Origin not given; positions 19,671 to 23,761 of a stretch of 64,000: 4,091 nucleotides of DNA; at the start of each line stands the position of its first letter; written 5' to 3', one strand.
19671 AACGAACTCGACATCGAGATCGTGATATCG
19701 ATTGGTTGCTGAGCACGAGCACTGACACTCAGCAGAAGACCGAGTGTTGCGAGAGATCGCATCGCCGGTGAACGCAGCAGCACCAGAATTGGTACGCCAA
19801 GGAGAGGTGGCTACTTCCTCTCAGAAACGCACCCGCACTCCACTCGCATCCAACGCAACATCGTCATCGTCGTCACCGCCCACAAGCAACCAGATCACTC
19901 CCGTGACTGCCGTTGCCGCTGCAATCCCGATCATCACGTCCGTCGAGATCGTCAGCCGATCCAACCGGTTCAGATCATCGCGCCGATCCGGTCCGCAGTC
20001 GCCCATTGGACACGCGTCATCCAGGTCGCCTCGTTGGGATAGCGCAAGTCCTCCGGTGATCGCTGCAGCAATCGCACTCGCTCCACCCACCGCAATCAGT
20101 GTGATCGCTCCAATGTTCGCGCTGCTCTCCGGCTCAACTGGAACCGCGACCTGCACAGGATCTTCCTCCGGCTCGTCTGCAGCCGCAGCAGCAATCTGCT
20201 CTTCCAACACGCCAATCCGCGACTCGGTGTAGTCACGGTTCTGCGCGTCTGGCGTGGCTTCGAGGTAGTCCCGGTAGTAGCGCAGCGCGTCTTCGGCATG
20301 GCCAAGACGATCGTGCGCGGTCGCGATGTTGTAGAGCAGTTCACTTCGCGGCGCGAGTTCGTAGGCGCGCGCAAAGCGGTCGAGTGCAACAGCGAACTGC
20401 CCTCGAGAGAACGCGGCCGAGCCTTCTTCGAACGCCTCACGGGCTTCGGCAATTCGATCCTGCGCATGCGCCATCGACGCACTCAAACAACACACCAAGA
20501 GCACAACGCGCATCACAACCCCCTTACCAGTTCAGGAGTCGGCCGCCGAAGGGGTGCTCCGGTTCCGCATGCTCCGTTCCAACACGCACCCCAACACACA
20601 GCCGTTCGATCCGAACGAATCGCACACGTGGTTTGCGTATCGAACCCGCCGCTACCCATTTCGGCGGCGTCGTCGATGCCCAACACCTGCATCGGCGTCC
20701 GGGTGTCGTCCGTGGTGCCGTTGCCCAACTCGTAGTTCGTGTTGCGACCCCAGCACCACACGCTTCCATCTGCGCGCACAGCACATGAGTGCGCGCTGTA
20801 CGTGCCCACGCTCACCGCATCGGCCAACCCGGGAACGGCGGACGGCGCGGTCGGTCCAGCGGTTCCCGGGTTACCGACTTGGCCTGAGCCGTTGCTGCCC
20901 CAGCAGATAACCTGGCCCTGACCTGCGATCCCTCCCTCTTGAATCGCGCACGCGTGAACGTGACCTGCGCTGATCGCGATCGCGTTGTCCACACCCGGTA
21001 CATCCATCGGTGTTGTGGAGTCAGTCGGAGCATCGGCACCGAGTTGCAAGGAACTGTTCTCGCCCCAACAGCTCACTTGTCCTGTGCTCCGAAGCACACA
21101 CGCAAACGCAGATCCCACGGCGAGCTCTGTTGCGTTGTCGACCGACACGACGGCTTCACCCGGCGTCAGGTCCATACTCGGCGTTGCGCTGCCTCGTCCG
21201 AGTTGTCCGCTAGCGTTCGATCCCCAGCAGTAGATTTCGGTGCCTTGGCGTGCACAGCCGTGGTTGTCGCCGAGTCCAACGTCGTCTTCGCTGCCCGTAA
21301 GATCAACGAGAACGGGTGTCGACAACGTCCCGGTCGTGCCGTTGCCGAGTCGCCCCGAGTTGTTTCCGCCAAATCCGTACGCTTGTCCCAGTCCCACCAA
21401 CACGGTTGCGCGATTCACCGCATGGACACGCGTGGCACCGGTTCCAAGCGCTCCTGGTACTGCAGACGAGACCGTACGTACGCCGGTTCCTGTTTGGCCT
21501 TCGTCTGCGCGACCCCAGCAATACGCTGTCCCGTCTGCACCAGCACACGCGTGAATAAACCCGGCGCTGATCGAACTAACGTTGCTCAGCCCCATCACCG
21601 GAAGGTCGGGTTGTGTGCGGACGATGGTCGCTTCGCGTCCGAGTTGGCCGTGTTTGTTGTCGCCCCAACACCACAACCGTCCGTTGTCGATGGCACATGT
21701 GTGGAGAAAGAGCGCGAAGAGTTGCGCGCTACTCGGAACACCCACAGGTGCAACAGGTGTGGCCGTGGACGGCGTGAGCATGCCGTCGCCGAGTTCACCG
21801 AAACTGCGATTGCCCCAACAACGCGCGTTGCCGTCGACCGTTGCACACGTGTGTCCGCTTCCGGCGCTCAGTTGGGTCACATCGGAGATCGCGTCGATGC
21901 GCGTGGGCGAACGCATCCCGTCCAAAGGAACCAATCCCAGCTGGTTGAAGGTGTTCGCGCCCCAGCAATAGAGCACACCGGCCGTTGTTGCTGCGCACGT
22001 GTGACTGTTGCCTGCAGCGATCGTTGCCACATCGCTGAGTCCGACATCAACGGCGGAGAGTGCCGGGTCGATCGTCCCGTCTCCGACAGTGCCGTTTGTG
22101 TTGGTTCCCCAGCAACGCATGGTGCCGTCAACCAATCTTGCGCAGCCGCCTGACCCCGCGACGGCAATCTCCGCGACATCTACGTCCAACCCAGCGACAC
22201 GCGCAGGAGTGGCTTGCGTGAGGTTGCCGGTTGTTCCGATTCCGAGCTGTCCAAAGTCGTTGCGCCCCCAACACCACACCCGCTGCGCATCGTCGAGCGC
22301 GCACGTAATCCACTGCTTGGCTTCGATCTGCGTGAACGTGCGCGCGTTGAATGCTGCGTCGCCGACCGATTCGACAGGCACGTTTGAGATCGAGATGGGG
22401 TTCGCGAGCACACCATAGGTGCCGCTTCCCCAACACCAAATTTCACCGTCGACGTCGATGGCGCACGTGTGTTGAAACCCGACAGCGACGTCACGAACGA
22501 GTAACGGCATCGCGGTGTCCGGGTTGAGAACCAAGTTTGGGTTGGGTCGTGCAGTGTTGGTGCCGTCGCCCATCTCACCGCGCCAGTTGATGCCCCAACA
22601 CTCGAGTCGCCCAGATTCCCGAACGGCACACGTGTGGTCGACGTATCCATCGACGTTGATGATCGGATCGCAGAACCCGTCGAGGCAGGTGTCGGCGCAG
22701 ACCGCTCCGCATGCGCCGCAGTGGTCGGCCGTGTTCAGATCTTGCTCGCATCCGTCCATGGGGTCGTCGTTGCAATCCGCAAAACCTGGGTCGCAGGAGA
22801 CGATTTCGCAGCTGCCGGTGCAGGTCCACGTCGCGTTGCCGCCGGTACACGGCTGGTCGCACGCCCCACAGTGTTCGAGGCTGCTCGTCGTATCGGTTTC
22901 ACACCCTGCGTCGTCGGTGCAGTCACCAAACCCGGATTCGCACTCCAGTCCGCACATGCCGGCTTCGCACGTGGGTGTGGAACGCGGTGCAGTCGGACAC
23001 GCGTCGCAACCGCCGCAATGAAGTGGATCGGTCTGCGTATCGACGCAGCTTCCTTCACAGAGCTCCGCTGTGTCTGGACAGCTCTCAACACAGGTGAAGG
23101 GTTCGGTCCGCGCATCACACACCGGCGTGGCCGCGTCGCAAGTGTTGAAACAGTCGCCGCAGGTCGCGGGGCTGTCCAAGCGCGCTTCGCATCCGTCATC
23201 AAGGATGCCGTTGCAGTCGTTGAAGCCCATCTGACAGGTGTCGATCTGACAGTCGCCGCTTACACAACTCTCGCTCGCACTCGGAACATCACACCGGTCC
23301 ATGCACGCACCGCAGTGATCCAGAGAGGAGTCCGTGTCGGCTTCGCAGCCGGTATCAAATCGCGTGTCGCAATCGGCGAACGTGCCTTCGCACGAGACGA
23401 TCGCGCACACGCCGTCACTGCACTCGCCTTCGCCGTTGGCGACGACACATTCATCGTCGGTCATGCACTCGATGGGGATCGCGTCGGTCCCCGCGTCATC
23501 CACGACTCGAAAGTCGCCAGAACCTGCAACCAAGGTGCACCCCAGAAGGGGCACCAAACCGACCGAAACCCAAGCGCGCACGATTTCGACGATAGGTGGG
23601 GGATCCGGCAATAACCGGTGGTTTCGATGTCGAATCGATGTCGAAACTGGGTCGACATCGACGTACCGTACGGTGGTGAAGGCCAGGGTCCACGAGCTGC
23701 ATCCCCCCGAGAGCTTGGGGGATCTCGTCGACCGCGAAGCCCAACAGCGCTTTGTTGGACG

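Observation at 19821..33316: Recurring cassette of a TPR-like membrane-anchored protein paired with a giant secreted Cys-rich repeat lipoprotein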

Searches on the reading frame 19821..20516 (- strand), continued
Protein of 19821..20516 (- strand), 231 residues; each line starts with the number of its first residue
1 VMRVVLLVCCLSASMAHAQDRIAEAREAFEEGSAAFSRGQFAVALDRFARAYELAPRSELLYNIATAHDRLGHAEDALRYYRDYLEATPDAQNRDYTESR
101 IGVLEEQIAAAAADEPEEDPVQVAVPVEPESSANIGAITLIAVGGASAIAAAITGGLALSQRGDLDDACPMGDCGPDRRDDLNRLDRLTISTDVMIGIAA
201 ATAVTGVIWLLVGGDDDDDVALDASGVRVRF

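Call 66: find_encoding_contigs(protein=P0019, flank=5000, max_places=2)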
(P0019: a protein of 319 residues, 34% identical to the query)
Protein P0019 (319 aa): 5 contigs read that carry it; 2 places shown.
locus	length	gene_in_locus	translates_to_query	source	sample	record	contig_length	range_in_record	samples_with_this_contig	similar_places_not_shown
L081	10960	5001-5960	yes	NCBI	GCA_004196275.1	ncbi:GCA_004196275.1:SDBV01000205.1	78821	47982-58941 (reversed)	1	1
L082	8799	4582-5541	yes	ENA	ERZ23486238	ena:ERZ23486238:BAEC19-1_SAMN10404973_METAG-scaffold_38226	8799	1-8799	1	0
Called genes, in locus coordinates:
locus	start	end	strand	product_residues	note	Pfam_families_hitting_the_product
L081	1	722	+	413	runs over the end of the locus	-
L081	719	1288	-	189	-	PF08207:EFP_N, PF01132:EFP, PF09285:Elong-fact-P_C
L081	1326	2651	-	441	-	-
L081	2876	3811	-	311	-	PF07676:PD40 (faint), PF26550:Tricorn_2nd (faint)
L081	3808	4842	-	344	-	PF04389:Peptidase_M28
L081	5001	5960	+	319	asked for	PF13424:TPR_12 (faint), PF00515:TPR_1 (faint), PF07719:TPR_2 (weak), PF13176:TPR_7 (faint), PF13432:TPR_16, PF21033:RMD1-3 (weak), PF14559:TPR_19 (weak), PF08308:PEGA, +3 more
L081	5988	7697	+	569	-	PF03485:Arg_tRNA_synt_N, PF00750:tRNA-synt_1d, PF05746:DALR_1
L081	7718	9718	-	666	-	-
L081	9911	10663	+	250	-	-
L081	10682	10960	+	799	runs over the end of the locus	PF03176:MMPL (weak)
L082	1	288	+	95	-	?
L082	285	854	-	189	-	PF08207:EFP_N, PF01132:EFP, PF09285:Elong-fact-P_C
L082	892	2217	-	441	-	-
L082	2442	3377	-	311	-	PF07676:PD40 (faint), PF26550:Tricorn_2nd (faint)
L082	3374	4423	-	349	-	-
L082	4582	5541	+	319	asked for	PF13424:TPR_12 (faint), PF00515:TPR_1 (faint), PF07719:TPR_2 (weak), PF13176:TPR_7 (faint), PF13432:TPR_16, PF21033:RMD1-3 (weak), PF14559:TPR_19 (weak), PF08308:PEGA, +3 more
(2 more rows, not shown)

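Call 72: find_homologous_proteins(query=A1, max_evalue=1e-20)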
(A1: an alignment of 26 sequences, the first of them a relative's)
Query A1 (26 sequences) (229 aa, profile of the alignment): 12 proteins with E <= 1e-20 among 8000 candidates.
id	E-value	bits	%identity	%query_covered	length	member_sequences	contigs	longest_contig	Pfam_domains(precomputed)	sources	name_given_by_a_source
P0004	5.4e-75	270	44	84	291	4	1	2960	-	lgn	-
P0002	3.6e-74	268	61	97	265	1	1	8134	PF13424.13,PF07719.24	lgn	-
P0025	2.0e-73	265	28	93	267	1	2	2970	PF07719.24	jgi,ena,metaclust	metaclust:\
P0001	1.5e-70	256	100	100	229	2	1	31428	PF13432.13,PF13181.13,PF07719.24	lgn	-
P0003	3.1e-67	245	54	92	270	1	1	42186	PF07719.24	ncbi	ncbi:MAG: tetratricopeptide repeat protein [Myxococcota bacterium]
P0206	4.4e-47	179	41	42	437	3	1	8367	PF01471.24,PF07719.24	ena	-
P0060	5.9e-45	172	28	44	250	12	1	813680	PF14559.13,PF13414.13,PF13371.13,PF00515.35,PF13432.13,PF13428.13,PF13181.13,PF07719.24,PF13174.13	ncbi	ncbi:MAG: hypothetical protein SangKO_090510 [Sandaracinaceae bacterium]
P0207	2.6e-43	167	28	79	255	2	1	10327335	PF13432.13,PF07719.24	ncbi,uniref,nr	ncbi:tetratricopeptide repeat protein [Sandaracinus amylolyticus]|uniref:Thiol-disulfide isomerase n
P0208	4.3e-33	133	43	41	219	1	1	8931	PF14559.13,PF07719.24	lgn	-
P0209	8.4e-30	122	27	32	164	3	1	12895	PF14559.13,PF13414.13,PF13371.13,PF00515.35,PF13176.13,PF13432.13,PF13428.13,PF13181.13,PF07719.24,PF13174.13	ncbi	ncbi:MAG: tetratricopeptide repeat protein, partial [Sandaracinaceae bacterium]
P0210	1.8e-21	95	31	37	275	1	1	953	PF13432.13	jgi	jgi:tetratricopeptide (TPR) repeat protein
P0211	2.8e-21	94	35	30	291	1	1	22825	PF00515.35,PF13176.13,PF13432.13,PF13428.13,PF13181.13,PF07719.24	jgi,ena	-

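Call 73: find_encoding_contigs(protein=P0207, flank=6000, max_places=2)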
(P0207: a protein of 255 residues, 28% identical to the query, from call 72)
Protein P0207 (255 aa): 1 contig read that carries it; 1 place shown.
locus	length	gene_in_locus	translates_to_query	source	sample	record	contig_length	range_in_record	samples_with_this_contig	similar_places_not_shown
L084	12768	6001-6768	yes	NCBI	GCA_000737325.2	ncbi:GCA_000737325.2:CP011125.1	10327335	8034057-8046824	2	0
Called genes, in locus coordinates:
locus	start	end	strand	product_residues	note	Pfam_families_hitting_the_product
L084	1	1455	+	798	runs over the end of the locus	PF12768:Rax2 (weak), PF17164:DUF5122 (faint)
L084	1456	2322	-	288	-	PF00196:GerE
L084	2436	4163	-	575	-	PF03109:ABC1, PF27536:UbiB_helical (weak)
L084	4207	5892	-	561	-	PF00069:Pkinase, PF07714:PK_Tyr_Ser-Thr, PF01636:APH (faint), PF08308:PEGA (weak)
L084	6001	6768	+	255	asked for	PF07719:TPR_2 (faint), PF13432:TPR_16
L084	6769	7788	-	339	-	-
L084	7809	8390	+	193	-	-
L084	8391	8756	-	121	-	-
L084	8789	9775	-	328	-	PF00579:tRNA-synt_1b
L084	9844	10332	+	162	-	PF13669:Glyoxalase_4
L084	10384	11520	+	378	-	-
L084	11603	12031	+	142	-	-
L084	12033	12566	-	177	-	PF04237:YjbR (weak), PF04993:TfoX_N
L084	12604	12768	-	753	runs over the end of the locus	PF13428:TPR_14 (faint), PF00515:TPR_1 (faint), PF07719:TPR_2 (faint), PF13176:TPR_7 (faint), PF13181:TPR_8 (faint), PF13374:TPR_10 (faint), PF13432:TPR_16 (weak), PF13424:TPR_12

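Call 74: list_cluster_members(proteins=[P0207, P0001, P0003])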
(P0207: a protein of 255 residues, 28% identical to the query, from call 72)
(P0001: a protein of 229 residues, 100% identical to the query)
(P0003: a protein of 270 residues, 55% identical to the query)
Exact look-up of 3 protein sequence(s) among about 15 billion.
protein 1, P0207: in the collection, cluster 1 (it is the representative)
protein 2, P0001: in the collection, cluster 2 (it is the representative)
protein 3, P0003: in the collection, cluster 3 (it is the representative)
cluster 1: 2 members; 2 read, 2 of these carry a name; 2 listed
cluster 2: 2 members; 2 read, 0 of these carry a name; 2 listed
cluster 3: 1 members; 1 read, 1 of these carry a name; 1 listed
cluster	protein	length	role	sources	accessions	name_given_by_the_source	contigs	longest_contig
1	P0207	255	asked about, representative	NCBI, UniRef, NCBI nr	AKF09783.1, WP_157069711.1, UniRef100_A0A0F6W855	tetratricopeptide repeat protein [Sandaracinus amylolyticus] | Thiol-disulfide isomerase n=1 Tax=Sandaracinus amylolyticus TaxID=927083 ...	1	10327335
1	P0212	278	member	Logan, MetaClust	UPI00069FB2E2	status=active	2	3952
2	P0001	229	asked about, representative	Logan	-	-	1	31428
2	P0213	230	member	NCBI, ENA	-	-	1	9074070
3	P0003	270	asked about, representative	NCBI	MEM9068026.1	MAG: tetratricopeptide repeat protein [Myxococcota bacterium]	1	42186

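Call 75: find_encoding_contigs(protein=window:19821-20513:-, flank=1000, max_places=2)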
Protein window:19821-20513:- (230 aa): no gene with exactly this product is on record in the collection.
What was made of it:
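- Tried and rejected: Exact look-up of the window's protein A. No record found (call 75).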

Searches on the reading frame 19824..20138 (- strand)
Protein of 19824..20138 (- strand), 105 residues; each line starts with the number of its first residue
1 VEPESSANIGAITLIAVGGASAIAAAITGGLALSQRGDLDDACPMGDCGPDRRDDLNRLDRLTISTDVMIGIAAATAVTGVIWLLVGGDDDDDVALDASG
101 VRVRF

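Call 91: search_solved_structures(query=window:19824-20138:-, max_evalue=10)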
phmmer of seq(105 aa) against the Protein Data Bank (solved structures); distinct sequences matched with E-value up to 10: 0.

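Call 92: search_protein_families(library=pfam, proteins=[window:19824-20138:-], max_evalue=10)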
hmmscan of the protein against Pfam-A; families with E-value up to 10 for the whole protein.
seq(105 aa): 0 families
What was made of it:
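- Tried and rejected: No PDB or Pfam match (calls 91, 92).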

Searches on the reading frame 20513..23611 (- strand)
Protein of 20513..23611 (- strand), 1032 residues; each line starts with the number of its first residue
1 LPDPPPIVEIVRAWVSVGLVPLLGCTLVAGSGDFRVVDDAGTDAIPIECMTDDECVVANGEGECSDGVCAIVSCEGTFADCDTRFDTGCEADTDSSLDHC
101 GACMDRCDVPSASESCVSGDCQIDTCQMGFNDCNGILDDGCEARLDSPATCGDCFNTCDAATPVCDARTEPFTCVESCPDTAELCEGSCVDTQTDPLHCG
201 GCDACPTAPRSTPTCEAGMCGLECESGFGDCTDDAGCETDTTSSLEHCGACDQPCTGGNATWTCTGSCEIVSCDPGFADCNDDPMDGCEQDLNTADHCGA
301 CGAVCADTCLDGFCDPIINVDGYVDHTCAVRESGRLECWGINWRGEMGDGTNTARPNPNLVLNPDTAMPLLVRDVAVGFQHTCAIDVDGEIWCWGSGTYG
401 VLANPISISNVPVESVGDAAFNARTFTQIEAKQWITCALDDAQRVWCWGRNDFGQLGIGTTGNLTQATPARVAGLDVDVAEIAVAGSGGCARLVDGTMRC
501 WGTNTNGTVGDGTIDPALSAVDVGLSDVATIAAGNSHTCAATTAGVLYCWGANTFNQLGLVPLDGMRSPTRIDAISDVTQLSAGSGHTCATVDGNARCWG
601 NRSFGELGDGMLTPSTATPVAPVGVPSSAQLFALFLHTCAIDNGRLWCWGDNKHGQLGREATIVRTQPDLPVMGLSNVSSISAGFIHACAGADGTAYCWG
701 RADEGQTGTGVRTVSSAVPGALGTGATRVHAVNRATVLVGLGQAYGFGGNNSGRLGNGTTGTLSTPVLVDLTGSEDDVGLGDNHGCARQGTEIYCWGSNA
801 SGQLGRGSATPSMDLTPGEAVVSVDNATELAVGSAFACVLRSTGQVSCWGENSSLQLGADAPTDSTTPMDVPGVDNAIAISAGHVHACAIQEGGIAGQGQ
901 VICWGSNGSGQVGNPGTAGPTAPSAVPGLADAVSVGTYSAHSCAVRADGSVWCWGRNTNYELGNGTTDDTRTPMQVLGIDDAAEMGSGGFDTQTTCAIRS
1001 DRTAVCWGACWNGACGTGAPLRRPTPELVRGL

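Call 5: search_protein_families(library=pfam, proteins=[window:20513-23611:-], max_evalue=0.01)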
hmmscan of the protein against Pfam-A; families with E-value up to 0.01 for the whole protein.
window:20513-23611:- (1032 aa): 5 families
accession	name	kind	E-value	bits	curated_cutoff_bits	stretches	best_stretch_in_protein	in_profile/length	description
PF25390.1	WD40_RLD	-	8.3e-124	414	150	3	324-589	98-362/363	RCC1-like domain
PF00415.24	RCC1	-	1.1e-74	247.2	21.7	9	545-590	2-49/50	Regulator of chromosome condensation (RCC1) repeat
PF13540.12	RCC1_2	-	1.6e-65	215.8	22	9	372-400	1-29/30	Regulator of chromosome condensation (RCC1) repeat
PF25384.1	Alsin_RLD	-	2.2e-11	44.1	100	1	527-559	276-308/405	Alsin RCC1-like domain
PF04885.19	Stig1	-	0.0013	19.6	24.1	1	173-221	38-83/85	Stigma-specific STIG1-like protein family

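Call 8: search_protein_families(library=ncbifam, proteins=[window:20513-23611:-], max_evalue=0.01)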
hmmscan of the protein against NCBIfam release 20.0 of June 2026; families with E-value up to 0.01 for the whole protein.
window:20513-23611:- (1032 aa): 1 family
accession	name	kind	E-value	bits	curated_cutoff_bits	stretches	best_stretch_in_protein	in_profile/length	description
NF041328.1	C_rich_MXAN6577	subfamily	1.2e-15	57.6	100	2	93-220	35-144/145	MXAN_6577-like cysteine-rich protein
